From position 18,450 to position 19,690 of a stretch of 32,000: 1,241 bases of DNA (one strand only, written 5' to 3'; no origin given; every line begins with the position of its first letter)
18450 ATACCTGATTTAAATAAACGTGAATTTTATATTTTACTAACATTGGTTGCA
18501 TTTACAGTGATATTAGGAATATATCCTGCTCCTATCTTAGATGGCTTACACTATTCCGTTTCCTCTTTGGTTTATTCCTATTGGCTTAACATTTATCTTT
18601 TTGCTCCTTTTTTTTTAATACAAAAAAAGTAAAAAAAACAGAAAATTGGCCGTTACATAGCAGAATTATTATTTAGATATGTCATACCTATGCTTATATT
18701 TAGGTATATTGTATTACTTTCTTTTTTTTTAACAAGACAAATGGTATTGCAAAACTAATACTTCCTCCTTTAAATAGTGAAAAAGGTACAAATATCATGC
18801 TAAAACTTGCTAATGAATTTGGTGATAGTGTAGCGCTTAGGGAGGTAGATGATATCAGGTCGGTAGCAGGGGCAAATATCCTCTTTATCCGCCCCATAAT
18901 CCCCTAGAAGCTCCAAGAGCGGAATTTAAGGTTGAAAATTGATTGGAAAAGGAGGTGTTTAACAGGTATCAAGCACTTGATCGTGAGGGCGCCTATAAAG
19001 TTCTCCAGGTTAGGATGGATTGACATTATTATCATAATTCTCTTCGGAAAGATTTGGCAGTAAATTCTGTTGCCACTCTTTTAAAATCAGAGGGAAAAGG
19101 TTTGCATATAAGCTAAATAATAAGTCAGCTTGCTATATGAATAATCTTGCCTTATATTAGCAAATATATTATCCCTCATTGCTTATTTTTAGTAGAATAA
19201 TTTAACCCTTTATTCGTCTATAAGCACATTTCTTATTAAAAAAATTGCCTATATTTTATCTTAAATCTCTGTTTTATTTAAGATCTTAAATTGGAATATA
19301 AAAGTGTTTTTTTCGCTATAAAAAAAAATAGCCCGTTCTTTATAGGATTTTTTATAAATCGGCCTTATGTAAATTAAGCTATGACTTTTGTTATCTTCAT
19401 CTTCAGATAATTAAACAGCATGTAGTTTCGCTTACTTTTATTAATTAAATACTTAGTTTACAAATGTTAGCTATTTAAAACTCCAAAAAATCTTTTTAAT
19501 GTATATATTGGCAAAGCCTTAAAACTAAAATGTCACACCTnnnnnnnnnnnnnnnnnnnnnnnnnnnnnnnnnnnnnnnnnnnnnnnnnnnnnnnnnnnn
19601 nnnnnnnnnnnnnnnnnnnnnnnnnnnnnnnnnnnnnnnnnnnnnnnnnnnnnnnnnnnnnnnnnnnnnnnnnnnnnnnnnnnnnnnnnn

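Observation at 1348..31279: Eight plus-strand copies of a hairpin-forming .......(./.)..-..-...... motif at the heads of likely transcription units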

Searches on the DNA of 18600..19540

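Call 63: search_rna_families(source=window, start=18600, end=19540, threshold=evalue, max_evalue=1)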
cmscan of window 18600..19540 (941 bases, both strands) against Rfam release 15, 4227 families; matches with E-value up to 1: 0.
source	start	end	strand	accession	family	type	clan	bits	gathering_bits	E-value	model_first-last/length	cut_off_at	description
